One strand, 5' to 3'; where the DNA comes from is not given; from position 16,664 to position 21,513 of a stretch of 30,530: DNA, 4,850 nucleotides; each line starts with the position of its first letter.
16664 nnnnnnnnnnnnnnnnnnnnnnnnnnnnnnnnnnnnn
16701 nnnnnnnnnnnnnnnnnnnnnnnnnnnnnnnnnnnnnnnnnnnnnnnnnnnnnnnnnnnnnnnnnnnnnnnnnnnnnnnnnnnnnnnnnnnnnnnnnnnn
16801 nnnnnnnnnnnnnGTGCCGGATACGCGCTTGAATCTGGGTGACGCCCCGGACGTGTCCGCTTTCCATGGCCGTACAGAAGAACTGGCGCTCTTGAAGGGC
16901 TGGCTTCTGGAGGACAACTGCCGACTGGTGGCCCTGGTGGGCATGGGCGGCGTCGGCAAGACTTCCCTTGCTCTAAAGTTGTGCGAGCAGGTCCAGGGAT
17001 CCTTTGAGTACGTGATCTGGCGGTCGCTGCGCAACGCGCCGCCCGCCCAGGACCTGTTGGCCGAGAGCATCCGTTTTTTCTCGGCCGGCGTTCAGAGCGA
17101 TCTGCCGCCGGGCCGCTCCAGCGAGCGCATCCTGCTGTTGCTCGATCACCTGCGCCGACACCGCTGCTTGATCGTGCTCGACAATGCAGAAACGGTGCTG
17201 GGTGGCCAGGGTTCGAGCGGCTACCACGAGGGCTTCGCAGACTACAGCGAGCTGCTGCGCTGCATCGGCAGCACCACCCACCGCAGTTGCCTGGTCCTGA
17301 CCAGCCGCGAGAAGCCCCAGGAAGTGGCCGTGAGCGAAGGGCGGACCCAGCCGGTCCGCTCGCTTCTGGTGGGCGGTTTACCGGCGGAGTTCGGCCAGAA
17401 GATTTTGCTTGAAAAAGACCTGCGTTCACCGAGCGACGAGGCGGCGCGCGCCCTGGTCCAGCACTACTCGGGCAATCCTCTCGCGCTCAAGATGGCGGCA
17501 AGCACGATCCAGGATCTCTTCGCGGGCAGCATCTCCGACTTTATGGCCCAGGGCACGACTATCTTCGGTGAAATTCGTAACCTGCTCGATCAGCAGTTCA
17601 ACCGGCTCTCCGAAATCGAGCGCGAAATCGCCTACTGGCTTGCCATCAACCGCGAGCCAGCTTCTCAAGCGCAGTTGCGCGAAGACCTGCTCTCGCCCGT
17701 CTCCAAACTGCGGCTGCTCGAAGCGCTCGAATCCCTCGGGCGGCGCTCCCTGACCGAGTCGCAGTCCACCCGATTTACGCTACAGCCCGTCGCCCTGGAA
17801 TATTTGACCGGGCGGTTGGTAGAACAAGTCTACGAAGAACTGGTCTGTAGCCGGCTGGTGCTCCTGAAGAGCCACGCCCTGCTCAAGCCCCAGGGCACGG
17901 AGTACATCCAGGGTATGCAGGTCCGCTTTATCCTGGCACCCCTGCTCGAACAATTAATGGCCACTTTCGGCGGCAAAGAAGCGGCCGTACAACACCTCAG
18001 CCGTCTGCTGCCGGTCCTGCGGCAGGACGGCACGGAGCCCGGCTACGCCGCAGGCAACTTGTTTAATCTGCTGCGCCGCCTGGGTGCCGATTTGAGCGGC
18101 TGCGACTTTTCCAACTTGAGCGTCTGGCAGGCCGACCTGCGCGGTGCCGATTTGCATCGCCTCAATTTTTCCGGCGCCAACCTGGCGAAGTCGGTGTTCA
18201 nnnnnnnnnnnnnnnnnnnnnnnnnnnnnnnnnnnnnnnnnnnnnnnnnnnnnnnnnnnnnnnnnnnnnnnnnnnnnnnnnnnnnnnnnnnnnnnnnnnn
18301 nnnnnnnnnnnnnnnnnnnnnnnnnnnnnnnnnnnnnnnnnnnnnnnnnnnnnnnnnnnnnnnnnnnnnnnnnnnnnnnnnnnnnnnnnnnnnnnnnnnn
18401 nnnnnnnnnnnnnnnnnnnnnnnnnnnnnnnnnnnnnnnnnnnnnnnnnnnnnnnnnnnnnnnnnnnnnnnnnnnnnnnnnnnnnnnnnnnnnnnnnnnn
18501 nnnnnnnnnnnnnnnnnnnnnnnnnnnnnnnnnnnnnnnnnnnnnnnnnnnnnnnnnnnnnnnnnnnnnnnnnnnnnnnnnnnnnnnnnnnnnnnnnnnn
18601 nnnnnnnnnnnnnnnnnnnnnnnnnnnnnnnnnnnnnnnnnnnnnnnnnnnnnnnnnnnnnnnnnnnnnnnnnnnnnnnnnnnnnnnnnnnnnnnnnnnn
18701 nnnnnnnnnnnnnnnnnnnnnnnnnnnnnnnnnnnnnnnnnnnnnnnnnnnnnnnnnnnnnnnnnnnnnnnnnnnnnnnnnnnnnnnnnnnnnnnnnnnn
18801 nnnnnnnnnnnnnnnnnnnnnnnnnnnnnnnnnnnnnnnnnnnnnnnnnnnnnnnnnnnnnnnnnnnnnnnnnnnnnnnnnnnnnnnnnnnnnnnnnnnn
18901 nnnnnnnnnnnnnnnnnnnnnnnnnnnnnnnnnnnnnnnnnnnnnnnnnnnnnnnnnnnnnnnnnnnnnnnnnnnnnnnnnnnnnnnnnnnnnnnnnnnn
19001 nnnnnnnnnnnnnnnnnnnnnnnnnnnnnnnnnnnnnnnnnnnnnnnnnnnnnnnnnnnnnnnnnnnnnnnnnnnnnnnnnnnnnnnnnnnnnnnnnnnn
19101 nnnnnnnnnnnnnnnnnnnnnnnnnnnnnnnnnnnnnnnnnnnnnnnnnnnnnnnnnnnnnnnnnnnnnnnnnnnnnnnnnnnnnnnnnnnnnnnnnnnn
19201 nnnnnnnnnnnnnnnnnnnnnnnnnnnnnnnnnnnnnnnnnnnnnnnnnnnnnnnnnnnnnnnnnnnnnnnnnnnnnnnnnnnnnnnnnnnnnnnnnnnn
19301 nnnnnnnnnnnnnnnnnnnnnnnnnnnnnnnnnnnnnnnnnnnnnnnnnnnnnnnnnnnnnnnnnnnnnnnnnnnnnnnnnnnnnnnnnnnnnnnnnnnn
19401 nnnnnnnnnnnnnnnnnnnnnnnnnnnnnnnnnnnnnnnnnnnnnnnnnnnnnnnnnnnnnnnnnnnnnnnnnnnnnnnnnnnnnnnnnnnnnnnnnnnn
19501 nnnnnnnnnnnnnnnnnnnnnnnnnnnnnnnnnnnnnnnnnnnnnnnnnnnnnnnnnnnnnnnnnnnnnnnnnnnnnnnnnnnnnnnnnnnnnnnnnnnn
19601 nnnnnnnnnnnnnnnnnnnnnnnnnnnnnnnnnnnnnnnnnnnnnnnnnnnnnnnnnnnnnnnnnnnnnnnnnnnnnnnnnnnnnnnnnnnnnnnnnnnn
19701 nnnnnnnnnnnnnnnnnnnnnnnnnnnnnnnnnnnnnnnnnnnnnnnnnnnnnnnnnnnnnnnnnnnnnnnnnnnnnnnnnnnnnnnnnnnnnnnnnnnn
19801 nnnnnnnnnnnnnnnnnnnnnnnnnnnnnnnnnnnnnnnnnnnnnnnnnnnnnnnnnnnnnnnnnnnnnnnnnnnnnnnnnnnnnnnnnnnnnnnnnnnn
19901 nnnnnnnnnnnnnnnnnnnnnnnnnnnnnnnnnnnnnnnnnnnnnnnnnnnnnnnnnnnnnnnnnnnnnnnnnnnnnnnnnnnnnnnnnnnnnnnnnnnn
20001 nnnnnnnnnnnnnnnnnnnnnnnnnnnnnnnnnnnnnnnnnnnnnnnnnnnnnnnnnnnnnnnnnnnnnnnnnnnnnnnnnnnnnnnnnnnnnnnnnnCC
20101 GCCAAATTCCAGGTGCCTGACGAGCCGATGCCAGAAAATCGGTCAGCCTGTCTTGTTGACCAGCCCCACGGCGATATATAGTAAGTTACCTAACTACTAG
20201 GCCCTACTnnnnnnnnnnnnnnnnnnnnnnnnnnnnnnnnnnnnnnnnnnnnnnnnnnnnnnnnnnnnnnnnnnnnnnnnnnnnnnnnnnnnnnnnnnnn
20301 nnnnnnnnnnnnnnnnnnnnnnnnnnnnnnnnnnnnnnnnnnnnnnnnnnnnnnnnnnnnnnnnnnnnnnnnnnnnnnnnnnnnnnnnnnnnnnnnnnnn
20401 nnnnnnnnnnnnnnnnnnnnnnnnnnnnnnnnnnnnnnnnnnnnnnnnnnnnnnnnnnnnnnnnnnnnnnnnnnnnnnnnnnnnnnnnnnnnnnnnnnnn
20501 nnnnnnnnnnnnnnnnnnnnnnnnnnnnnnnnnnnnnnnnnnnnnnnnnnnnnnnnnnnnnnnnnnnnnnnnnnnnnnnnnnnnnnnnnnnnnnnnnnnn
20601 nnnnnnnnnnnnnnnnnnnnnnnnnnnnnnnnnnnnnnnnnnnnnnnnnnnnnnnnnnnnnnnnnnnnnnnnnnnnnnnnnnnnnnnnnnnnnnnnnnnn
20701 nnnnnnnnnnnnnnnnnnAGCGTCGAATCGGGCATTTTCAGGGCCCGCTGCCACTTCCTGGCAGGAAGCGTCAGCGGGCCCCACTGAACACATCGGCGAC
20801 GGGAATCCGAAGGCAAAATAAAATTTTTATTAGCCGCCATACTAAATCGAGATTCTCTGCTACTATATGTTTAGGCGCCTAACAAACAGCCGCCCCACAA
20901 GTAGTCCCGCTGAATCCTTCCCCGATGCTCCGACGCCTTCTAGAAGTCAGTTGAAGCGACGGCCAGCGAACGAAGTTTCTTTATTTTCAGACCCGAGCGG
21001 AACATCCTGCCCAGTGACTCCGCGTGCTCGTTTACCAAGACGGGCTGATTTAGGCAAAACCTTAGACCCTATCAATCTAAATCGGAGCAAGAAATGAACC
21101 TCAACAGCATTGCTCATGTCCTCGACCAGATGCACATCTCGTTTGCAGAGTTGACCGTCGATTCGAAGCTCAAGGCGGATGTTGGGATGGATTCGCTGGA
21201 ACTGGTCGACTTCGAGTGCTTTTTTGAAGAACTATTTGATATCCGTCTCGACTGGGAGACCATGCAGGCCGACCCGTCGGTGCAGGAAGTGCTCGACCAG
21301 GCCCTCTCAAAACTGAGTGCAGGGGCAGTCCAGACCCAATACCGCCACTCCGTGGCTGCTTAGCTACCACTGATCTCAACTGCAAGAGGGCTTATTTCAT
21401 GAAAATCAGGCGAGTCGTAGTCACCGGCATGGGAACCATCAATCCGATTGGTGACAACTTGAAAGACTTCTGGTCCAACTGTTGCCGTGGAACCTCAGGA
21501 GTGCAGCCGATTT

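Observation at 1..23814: Possible three-way hybrid: discrete KS/CLF + ACP supplying the starter for a loader-less type I PKS and a C-domain-first NRPS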

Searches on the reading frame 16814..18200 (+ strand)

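Call 80: search_protein_families(library=pfam, proteins=[window:16814-18200:+], max_evalue=0.001)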
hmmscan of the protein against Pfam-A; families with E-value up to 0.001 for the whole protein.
window:16814-18200:+ (462 aa): 7 families
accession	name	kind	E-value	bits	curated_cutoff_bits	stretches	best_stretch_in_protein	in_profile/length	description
PF00931.28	NB-ARC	-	1.7e-13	50.9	23.5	1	24-232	5-205/248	NB-ARC domain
PF00805.28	Pentapeptide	-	1.8e-08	34.2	20.2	1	425-460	1-36/40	Pentapeptide repeats (8 copies)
PF13401.12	AAA_22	-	3.9e-06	27.7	27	1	35-148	4-108/130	AAA domain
PF13191.12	AAA_16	-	7.9e-06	26.9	32.6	1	17-126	2-142/167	AAA ATPase domain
PF05729.18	NACHT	-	1.1e-05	25.8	26.7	1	37-198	1-160/167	NACHT domain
PF20703.3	nSTAND1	-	8.4e-05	22.8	27.1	1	13-165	12-160/379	Novel STAND NTPase 1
PF00004.35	AAA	-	0.00011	23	21.2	1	40-162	2-105/131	ATPase family associated with various cellular activities (AAA)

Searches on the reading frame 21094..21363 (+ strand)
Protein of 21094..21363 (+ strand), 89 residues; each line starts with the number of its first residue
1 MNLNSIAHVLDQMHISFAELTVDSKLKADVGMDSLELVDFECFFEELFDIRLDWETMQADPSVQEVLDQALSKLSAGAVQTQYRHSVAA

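Call 4: search_protein_families(library=pfam, proteins=[window:21094-21363:+])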
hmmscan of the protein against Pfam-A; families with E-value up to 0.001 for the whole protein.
window:21094-21363:+ (89 aa): 0 families

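Call 71: search_protein_families(library=ncbifam, proteins=[window:21094-21363:+], max_evalue=0.01)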
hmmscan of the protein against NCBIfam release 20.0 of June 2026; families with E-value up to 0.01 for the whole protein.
window:21094-21363:+ (89 aa): 10 families
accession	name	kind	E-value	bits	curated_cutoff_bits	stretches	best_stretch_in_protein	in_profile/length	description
NF002148.0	PRK00982.1-2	subfamily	1.8e-07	30.9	71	1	9-69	13-73/79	acyl carrier protein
NF009104.0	PRK12449.1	equivalog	1.2e-06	28.4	70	1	11-73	16-78/80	acyl carrier protein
NF002150.0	PRK00982.1-4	subfamily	1.1e-05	25.6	66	1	9-67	14-72/80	acyl carrier protein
TIGR00517.1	acyl_carrier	equivalog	1.8e-05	24.5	70.45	1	9-68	12-71/77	acyl carrier protein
NF002149.0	PRK00982.1-3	equivalog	5.9e-05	22.9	106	1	9-70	12-73/78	acyl carrier protein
NF058660.1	cispen_ACP_AmcB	equivalog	0.00026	21.1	80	1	14-59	17-62/80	cispentacin biosynthesis acyl carrier protein AmcB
NF002151.0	PRK00982.1-5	equivalog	0.0014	18.7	92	1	9-55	12-58/78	acyl carrier protein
NF040636.1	AcpM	exception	0.0017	18.4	146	1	6-76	10-80/93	meromycolate extension acyl carrier protein AcpM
NF005079.0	PRK06508.1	equivalog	0.0067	16.8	83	1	9-58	11-61/93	acyl carrier protein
NF004533.0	PRK05883.1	equivalog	0.0084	15.9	72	1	10-37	33-60/100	acyl carrier protein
